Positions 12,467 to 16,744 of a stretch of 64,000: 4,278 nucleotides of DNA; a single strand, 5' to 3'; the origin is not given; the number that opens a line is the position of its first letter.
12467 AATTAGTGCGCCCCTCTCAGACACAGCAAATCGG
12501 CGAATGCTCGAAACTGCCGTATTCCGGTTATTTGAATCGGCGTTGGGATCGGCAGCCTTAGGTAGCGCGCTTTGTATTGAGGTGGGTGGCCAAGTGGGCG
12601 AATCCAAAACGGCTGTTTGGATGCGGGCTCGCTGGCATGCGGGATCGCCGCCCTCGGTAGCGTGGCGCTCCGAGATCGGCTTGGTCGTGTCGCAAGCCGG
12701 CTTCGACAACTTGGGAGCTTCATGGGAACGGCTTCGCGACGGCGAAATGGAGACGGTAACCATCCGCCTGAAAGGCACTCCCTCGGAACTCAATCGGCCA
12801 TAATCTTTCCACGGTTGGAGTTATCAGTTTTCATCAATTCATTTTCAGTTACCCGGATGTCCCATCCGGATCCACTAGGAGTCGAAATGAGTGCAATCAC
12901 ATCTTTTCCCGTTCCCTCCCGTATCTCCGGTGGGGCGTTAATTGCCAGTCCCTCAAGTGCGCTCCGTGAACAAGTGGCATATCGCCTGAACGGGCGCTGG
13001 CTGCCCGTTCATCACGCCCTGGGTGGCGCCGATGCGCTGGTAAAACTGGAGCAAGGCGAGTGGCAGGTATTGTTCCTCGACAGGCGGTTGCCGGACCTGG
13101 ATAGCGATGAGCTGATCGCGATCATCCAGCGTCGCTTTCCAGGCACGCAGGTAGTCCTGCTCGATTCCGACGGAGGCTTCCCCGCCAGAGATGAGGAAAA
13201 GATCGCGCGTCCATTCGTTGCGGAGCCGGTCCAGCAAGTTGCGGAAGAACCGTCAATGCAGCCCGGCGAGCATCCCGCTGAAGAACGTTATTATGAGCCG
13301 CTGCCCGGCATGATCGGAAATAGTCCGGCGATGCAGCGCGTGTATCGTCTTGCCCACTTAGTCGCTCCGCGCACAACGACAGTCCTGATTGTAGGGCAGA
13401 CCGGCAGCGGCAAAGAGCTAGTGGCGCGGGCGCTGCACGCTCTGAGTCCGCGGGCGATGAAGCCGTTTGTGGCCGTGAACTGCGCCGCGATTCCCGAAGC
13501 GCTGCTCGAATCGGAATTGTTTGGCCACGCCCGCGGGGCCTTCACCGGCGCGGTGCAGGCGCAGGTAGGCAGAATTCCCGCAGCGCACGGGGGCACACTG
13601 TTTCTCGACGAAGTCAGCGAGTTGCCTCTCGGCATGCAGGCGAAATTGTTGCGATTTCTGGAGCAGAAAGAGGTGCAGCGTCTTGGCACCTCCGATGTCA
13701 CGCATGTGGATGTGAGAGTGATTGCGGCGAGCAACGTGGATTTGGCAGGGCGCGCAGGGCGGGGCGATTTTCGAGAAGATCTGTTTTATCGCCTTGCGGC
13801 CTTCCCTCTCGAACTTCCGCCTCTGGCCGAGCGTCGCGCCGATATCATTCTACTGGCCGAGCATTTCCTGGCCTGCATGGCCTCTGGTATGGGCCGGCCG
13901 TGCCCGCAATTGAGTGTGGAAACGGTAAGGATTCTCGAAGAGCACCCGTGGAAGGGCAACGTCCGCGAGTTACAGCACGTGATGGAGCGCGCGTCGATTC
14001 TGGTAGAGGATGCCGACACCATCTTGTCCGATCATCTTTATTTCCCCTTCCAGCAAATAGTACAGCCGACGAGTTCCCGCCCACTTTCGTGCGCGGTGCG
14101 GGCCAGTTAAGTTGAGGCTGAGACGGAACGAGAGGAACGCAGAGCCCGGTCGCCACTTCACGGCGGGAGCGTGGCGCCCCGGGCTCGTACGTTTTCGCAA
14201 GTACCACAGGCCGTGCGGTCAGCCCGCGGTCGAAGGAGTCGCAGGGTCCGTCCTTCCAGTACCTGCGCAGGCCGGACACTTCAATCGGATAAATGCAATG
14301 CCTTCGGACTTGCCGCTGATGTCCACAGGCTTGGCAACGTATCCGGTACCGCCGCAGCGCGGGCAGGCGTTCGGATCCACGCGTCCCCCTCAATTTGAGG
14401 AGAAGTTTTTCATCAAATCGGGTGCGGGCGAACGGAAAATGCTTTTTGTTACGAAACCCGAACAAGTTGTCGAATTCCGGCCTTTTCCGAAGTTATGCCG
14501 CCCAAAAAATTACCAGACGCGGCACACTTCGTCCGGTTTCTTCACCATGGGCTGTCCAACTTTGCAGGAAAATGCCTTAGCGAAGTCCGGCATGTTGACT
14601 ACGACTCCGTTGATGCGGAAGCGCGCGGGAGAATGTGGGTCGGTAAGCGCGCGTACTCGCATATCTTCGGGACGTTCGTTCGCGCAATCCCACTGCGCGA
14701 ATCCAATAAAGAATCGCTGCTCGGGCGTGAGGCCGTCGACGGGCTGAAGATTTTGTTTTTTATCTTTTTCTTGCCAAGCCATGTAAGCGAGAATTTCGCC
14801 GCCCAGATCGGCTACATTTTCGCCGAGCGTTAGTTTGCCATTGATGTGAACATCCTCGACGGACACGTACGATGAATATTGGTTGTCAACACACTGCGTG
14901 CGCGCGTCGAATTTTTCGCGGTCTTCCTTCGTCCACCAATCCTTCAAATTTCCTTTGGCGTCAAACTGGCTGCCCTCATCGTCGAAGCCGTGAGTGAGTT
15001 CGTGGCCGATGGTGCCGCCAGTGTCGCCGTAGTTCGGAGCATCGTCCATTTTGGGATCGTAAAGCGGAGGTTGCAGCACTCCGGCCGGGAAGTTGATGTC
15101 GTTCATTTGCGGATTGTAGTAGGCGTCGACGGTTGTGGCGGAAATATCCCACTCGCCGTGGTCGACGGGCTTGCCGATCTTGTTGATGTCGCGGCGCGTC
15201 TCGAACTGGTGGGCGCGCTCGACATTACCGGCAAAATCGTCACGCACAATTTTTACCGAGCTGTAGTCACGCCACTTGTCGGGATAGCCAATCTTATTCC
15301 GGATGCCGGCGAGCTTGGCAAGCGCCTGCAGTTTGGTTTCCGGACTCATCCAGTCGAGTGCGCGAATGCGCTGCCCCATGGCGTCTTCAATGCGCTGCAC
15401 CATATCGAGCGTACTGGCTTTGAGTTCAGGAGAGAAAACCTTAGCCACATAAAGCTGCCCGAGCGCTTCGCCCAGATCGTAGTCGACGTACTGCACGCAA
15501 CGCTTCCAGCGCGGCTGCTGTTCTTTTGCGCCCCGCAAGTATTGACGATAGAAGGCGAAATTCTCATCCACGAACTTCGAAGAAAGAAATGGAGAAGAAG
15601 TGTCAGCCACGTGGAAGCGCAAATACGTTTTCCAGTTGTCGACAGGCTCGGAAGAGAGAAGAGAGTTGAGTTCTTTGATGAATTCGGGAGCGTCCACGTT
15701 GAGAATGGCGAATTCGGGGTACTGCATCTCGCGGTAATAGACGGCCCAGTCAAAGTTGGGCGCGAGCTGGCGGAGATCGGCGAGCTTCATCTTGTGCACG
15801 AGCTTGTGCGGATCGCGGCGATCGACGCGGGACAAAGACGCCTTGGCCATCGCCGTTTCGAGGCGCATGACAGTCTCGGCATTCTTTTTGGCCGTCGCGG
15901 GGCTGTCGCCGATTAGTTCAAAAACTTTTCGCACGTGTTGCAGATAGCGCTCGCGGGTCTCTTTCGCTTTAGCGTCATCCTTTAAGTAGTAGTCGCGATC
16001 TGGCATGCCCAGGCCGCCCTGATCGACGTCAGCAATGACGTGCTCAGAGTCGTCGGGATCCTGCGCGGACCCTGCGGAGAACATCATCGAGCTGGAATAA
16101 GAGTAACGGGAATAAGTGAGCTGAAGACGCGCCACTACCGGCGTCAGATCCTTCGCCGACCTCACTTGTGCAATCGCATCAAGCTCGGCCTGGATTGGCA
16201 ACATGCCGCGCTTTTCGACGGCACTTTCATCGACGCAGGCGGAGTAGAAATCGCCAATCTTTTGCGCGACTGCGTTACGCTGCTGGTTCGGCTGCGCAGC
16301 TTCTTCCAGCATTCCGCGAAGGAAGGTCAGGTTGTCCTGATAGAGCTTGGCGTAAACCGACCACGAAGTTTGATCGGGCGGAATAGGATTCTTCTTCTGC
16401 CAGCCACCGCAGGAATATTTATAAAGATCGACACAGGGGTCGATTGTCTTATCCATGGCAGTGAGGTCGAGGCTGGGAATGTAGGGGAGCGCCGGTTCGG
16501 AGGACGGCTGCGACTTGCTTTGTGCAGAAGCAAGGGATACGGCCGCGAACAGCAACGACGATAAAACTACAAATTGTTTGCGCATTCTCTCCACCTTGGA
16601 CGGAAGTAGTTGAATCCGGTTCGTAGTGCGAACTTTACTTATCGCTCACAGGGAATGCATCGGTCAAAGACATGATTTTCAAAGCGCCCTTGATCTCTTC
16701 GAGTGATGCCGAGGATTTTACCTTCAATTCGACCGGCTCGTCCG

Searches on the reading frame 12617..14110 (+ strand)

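Call 54: search_protein_families(library=pfam, proteins=[window:12617-14110:+], max_evalue=0.001)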
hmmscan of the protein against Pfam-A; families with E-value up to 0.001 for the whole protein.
window:12617-14110:+ (497 aa): 7 families
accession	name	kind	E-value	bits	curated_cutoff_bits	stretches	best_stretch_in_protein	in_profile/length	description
PF00158.32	Sigma54_activat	-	2.1e-66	223.2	20.2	1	232-398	1-167/168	Sigma-54 interaction domain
PF14532.12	Sigma54_activ_2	-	6e-20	72.3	25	1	233-403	1-138/138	Sigma-54 interaction domain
PF25601.1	AAA_lid_14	-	4.8e-19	68.4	27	1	405-481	2-77/87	AAA+ ATPase lid domain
PF01078.27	Mg_chelatase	-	3.8e-08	33.4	20.3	1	253-379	22-163/207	Magnesium chelatase, subunit ChlI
PF07728.20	AAA_5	-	2.4e-07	31.3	22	1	256-373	2-122/139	AAA domain (dynein-related subfamily)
PF07724.20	AAA_2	-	0.00017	22.1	27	1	254-376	4-127/166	AAA domain (Cdc48 subfamily)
PF00072.30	Response_reg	-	0.00027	21.5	30.2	1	113-182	7-76/111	Response regulator receiver domain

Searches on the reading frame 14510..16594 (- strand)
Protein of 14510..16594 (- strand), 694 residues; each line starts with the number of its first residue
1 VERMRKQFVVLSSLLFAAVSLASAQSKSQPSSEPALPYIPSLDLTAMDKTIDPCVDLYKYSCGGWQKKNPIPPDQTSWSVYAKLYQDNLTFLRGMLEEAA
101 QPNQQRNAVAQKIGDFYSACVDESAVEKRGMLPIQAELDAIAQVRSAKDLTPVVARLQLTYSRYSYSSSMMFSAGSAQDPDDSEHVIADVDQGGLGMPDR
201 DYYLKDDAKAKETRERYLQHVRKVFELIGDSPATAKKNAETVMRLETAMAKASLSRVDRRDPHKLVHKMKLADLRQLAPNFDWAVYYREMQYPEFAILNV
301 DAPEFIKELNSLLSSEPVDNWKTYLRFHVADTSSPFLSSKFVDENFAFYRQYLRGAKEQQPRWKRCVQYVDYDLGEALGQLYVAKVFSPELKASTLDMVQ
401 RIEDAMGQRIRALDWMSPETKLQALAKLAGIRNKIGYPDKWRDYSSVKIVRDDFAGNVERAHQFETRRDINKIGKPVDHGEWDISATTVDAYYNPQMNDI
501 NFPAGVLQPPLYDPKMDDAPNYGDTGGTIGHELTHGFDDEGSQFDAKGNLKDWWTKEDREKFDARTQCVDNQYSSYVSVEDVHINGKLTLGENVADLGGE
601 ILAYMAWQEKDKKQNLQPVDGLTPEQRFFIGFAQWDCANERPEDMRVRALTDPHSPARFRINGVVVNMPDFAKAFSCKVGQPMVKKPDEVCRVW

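Call 43: search_protein_families(library=pfam, proteins=[window:14510-16594:-], max_evalue=0.00001)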
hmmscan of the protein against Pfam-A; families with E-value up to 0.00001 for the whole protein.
window:14510-16594:- (694 aa): 2 families
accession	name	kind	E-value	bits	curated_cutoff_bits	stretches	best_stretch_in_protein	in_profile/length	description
PF05649.18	Peptidase_M13_N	-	7.3e-123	411.2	32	1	53-438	1-381/381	Peptidase family M13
PF01431.27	Peptidase_M13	-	3e-69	233.2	24.5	1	491-689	2-203/205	Peptidase family M13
